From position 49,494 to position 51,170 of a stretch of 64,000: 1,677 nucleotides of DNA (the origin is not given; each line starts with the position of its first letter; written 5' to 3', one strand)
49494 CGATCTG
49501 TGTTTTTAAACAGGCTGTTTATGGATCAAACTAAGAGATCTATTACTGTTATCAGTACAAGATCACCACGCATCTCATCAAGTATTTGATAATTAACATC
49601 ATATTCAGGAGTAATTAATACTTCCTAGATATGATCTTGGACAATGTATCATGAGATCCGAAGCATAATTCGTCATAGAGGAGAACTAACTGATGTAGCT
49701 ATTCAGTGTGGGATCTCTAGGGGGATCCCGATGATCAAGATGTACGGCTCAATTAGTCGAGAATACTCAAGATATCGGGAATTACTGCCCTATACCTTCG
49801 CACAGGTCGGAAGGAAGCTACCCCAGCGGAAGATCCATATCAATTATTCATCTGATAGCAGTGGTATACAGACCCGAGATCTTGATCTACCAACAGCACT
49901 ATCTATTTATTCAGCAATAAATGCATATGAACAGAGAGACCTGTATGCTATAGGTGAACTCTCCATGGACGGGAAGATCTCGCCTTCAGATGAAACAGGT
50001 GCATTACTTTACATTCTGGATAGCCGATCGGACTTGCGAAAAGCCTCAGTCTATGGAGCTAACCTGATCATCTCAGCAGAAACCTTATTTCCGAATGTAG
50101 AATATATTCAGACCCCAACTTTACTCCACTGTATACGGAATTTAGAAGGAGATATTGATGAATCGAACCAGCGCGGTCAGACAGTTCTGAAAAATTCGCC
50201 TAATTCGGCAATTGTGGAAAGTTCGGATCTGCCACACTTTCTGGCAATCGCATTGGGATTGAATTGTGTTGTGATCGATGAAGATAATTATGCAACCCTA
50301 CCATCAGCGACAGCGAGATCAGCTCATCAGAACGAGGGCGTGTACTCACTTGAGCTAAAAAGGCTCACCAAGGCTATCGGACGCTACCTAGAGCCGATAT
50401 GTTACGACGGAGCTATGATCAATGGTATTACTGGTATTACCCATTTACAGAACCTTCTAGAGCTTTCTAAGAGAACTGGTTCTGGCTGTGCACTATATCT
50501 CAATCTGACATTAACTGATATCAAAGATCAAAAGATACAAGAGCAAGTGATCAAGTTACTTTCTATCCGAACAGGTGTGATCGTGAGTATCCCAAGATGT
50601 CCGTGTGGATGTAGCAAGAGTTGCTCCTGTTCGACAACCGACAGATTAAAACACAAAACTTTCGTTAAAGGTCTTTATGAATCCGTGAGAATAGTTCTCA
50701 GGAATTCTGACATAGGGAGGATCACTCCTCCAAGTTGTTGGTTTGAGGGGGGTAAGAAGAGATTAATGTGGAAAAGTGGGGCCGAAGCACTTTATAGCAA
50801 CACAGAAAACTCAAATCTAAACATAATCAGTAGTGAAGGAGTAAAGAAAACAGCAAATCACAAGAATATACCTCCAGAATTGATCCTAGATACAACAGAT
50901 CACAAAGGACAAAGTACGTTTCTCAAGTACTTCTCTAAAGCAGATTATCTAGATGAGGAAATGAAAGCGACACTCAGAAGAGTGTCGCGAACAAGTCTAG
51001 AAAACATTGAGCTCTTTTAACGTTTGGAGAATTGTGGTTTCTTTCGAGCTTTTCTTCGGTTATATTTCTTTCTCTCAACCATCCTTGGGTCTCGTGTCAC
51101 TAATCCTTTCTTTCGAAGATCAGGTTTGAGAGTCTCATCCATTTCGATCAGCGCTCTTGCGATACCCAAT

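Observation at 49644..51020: ComM/YifB-like protein with an intact Lon-like N-domain and CPCG motif but no recognisable Walker A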

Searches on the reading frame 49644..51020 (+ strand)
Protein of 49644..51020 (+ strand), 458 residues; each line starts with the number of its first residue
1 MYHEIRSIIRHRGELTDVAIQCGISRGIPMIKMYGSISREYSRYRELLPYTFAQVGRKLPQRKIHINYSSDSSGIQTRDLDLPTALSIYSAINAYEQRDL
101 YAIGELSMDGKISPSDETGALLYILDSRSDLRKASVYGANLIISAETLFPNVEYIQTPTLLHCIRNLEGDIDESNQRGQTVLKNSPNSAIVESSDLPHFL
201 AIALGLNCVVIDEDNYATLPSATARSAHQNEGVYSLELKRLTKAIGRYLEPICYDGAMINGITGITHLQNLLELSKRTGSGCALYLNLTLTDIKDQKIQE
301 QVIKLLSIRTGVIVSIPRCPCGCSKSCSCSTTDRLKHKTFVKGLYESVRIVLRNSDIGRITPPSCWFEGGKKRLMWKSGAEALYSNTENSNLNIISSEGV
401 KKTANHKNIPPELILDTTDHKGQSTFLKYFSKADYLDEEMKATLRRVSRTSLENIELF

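Call 3: search_protein_families(library=pfam, proteins=[window:49644-51020:+], max_evalue=10)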
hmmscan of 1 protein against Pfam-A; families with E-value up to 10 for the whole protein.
window:49644-51020:+ (458 aa): 2 families
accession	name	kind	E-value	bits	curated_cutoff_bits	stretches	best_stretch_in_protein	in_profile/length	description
PF13541.12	ChlI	-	6.7e-09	36.1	27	1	21-117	2-99/121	Subunit ChlI of Mg-chelatase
PF03727.22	Hexokinase_2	-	0.15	11.8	24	1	30-75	189-234/242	Hexokinase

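Call 4: search_protein_families(library=ncbifam, proteins=[window:49644-51020:+], max_evalue=10)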
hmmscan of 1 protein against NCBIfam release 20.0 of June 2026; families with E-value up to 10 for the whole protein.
window:49644-51020:+ (458 aa): 4 families
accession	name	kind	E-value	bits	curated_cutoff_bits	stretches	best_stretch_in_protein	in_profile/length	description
TIGR00368.1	TIGR00368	hypoth_equivalog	2.8e-05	22.9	362.4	1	17-113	13-112/499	YifB family Mg chelatase-like AAA ATPase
NF007365.0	PRK09862.1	equivalog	0.036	12.6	530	1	17-112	18-116/506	YifB family Mg chelatase-like AAA ATPase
NF011877.0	PRK15350.1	equivalog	0.2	12.1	104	1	284-317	35-67/88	EscS/YscS/HrcS family type III secretion system export apparatus protein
NF033222.2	listolys_S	subfamily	1.3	8.9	33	1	319-333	28-42/47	listeriolysin S family TOMM bacteriocin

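Call 7: find_homologous_proteins(query=window:49644-51020:+)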
Query window:49644-51020:+ (458 aa): 1 proteins with E <= 0.001 among 6205 candidates.
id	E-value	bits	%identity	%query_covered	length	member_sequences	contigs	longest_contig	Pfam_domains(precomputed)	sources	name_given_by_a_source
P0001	0.0e+0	1017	99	100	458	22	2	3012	PF13541.13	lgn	-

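Call 8: search_solved_structures(query=window:49644-51020:+, max_evalue=10, show_alignments=3)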
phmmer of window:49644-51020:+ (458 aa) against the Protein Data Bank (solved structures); distinct sequences matched with E-value up to 10: 2.
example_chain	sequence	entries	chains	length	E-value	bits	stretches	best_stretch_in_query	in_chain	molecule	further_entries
5h45_A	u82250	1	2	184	1.4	10.8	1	54-112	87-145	DNA repair protein RadA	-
1mec_3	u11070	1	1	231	2.4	10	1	34-87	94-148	MENGO VIRUS COAT PROTEIN (SUBUNIT VP1)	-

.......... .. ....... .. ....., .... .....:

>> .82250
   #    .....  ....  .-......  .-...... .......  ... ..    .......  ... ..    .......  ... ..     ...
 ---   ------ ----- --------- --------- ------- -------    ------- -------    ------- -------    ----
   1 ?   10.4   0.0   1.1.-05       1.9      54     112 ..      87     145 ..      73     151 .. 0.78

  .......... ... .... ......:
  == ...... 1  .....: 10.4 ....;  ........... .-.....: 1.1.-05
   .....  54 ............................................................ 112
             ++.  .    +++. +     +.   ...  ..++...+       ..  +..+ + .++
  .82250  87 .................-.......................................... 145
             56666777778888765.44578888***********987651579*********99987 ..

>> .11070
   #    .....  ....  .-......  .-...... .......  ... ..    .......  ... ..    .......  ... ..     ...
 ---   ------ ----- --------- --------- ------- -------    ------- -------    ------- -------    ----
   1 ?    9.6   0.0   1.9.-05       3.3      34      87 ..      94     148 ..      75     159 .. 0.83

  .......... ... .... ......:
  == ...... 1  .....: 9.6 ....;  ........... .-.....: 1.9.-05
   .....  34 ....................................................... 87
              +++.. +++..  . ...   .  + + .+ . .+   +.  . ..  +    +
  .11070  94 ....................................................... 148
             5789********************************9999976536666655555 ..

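Call 13: find_encoding_contigs(protein=P0001, flank=10000)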
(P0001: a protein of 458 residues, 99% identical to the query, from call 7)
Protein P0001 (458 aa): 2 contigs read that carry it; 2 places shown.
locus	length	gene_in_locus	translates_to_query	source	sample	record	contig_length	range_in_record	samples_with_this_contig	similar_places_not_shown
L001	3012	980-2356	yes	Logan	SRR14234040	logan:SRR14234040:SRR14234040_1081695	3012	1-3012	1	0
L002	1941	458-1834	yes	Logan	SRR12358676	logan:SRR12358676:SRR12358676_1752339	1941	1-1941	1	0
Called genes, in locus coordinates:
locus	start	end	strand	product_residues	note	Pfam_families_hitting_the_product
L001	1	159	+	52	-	?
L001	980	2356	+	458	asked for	PF13541:ChlI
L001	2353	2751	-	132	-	PF00380:Ribosomal_S9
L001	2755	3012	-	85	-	?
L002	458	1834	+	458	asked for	PF13541:ChlI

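Call 15: find_related_loci(query=window:49644-51020:+, collection=genome_contigs, flank=10000)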
Query window:49644-51020:+ (458 aa) in genome_contigs; peptide patterns used: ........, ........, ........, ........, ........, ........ (x = any residue, [..] = any of these).
47 stretches matched a pattern, but none encodes a relative of the query by tblastn (E <= 1e-3).

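Call 35: find_homologous_proteins(query=A1, max_evalue=0.001)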
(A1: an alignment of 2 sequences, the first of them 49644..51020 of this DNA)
Query A1 (2 sequences) (458 aa, profile of the alignment): 2 proteins with E <= 0.001 among 8000 candidates.
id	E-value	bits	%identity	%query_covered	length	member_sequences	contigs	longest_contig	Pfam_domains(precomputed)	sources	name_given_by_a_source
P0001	6.3e-260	881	99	100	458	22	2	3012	PF13541.13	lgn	-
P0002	3.4e-198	677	33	27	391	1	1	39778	PF13541.13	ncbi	-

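Call 45: search_protein_representatives(protein=window:49644-51020:+)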
Query: 458 residues. Proteins with E-value up to 0.001 (for the whole library): 83; up to 1e-10: 3; up to 1e-30: 1. The best 83 are listed.
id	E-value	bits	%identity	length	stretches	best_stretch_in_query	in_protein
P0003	2.7e-45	171.4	100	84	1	375-458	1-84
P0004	3.2e-21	92.0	30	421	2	1-198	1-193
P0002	4.4e-12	61.9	31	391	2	7-127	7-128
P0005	1.0e-08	50.8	38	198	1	18-115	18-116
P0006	2.1e-07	46.5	34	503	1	1-126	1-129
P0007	3.2e-07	45.9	34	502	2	18-121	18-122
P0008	5.9e-07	45.1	29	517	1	5-168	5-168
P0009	1.1e-06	44.2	28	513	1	14-187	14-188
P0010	1.5e-06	43.8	32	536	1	1-116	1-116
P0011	2.8e-06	42.8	29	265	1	3-171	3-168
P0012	6.7e-06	41.6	31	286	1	14-185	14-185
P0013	7.4e-06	41.4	29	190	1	2-113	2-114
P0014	1.3e-05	40.6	29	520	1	5-168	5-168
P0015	1.3e-05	40.6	33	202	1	16-115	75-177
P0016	1.5e-05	40.4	32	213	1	15-130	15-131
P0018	2.0e-05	40.0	31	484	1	4-118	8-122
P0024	3.3e-05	39.3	31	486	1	13-115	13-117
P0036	1.2e-04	37.5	30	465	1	18-159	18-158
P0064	4.2e-04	35.7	28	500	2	16-119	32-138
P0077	7.2e-04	34.9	31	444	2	18-115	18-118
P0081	7.9e-04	34.7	29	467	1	16-113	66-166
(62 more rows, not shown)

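Call 48: predict_structure(alignment_id=A2)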
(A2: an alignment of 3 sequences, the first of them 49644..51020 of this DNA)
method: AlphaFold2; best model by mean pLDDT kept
length: 458 residues; sequences in the alignment: 3
mean_pLDDT: 30.8   pTM: 0.27
mean pLDDT of the five models: 30.8, 29.1, 27.4, 27.3, 26.9
residues with pLDDT >= 90: 0; 70-90: 1; 50-70: 47; < 50: 410
segments of 3 or more residues with pLDDT < 50: 1-264, 277-285, 309-314, 317-328, 343-458
pLDDT, mean of each block of 10 residues (from residue 1): 23 26 25 25 22 22 33 33 37 27 24 25 22 21 22 23 27 24 21 26 29 27 21 24 24 25 48 48 48 64 56 48 40 53 43 24 24 24 24 21 24 27 36 41 39 26
secondary structure, 60 per line:
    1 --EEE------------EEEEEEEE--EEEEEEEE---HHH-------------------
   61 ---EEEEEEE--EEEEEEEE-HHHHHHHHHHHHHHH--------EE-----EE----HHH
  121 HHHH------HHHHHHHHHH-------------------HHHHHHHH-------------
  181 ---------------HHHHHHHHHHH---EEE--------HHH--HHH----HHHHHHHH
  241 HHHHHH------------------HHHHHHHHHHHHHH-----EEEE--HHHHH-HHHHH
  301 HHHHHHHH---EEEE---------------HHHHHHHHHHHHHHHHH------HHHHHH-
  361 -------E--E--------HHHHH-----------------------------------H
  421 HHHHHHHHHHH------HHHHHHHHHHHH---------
elements in order: E3-5 E18-25 E28-35 E64-70 E73-80 H82-96 H118-124 H131-140 H160-167 H196-206 E210-212 H233-246 H265-278 E284-287 H290-294 H296-308 E312-315 H331-347 H354-359 H380-384 H420-431 H438-449

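Call 50: search_solved_structures(query=A3, max_evalue=10, show_alignments=2)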
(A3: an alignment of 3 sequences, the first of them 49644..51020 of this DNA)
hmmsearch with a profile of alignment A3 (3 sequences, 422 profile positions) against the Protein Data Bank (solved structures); distinct sequences matched with E-value up to 10: 12.
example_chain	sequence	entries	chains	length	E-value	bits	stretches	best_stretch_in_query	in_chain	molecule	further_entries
8rxd_F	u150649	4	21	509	2.3e-08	37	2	16-126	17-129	Competence related protein ComM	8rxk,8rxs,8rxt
1z0c_A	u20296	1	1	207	6.5e-05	25.6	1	51-123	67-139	Putative protease La homolog type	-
1z0e_A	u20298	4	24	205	7.8e-05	25.4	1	51-123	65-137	Putative protease La homolog type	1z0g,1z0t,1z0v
1z0w_A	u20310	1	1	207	8e-05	25.3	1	51-123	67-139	Putative protease La homolog type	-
1xhk_A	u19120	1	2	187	0.00011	24.8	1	58-165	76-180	Putative protease La homolog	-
1z0b_A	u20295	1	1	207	0.00016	24.3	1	51-123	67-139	Putative protease La homolog type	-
8dvh_A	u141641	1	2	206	0.0028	20.2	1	51-167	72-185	Lon protease 2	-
5lkq_A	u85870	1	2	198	0.019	17.5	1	74-166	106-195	DNA repair protein RadA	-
5h45_A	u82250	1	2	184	0.019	17.5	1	56-121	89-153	DNA repair protein RadA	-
5lkm_A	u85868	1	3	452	0.055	16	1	74-166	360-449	DNA repair protein RadA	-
8rxc_D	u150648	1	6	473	0.06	15.8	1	74-166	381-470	DNA repair protein RadA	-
8eil_A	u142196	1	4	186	2.4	10.6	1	78-123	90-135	Protease Lon-related BREX system protein BrxL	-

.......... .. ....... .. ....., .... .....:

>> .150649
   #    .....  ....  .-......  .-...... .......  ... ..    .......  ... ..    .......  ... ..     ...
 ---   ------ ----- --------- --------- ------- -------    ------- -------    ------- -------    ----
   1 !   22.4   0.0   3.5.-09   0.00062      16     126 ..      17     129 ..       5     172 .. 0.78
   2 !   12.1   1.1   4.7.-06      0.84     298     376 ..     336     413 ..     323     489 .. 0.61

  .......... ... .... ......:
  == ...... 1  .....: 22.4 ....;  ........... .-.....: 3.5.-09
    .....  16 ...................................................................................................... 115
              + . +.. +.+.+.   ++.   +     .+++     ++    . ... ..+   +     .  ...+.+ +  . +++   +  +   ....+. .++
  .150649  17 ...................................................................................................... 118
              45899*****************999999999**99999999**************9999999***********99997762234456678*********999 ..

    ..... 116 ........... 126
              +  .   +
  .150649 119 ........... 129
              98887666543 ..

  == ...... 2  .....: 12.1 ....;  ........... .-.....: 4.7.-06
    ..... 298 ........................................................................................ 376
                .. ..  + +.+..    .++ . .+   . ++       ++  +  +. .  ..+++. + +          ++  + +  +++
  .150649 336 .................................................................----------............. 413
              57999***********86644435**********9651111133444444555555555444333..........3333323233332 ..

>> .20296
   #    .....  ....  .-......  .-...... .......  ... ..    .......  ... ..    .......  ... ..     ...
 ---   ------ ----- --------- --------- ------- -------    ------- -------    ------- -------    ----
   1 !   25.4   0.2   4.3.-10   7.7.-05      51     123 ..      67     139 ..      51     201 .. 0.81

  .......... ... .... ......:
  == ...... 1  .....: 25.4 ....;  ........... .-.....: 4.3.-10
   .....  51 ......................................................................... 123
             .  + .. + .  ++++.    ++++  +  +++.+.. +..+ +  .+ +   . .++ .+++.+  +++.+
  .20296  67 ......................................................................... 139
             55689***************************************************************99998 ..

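Call 52: find_homologous_proteins(query=A3, max_evalue=0.01)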
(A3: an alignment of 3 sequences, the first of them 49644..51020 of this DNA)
Query A3 (3 sequences) (458 aa, profile of the alignment): 6 proteins with E <= 0.01 among 8000 candidates.
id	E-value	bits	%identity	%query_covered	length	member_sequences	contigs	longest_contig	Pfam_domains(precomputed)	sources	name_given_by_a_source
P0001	8.3e-191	653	99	100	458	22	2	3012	PF13541.13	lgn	-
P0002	5.2e-177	607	33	27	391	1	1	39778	PF13541.13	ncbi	-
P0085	1.3e-6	46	26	21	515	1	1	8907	PF13335.13,PF05362.20,PF00493.30,PF07728.21,PF01078.28,PF13541.13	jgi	jgi:magnesium chelatase family protein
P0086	4.4e-6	44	23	37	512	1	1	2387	PF13335.13,PF00493.30,PF07728.21,PF01078.28,PF13541.13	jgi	-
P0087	2.1e-5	42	28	25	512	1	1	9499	PF13335.13,PF05362.20,PF00493.30,PF07728.21,PF01078.28,PF13541.13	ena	-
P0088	7.1e-3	34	27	28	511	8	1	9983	PF00158.33,PF13335.13,PF00493.30,PF07728.21,PF01078.28,PF13541.13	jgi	jgi:magnesium chelatase family protein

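Call 53: find_encoding_contigs(protein=P0004, flank=10000)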
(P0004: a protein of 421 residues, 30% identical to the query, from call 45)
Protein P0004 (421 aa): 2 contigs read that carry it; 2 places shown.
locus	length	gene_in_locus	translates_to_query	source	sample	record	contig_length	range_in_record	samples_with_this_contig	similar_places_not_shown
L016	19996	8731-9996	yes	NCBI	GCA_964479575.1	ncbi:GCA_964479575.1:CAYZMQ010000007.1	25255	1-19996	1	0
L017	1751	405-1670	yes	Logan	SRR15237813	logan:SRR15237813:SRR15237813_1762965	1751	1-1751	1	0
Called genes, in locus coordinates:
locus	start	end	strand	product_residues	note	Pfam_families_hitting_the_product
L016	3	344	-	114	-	?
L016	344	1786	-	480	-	PF00188:CAP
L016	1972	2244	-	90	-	PF00216:Bac_DNA_binding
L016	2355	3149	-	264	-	PF00149:Metallophos, PF13277:YmdB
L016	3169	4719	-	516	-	PF12072:RNase_Y_N, PF22891:KH_PNO1_2nd (faint), PF01966:HD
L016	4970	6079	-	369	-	PF01702:TGT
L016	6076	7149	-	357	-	PF02547:Queuosine_synth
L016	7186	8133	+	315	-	PF00551:Formyl_trans_N, PF02911:Formyl_trans_C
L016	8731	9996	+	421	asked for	PF13541:ChlI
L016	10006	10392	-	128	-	PF00380:Ribosomal_S9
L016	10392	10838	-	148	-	PF00572:Ribosomal_L13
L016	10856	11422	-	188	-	PF01196:Ribosomal_L17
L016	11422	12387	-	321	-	PF01193:RNA_pol_L, PF01000:RNA_pol_A_bac, PF03118:RNA_pol_A_CTD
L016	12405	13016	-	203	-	PF00163:Ribosomal_S4, PF01479:S4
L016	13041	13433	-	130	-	PF00411:Ribosomal_S11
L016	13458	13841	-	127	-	PF00416:Ribosomal_S13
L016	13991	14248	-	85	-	PF01176:eIF-1a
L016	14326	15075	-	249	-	PF00557:Peptidase_M24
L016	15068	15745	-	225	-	PF00406:ADK, PF13207:AAA_17, PF05191:ADK_lid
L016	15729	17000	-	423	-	PF00344:SecY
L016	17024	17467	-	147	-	PF00828:Ribosomal_L27A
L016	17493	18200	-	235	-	PF00333:Ribosomal_S5, PF03719:Ribosomal_S5_C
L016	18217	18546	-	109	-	PF00861:Ribosomal_L18p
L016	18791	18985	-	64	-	PF00253:Ribosomal_S14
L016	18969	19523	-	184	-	PF00281:Ribosomal_L5, PF00673:Ribosomal_L5_C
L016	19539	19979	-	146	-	PF00467:KOW, PF17136:ribosomal_L24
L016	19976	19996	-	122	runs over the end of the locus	PF00238:Ribosomal_L14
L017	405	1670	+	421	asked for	PF13541:ChlI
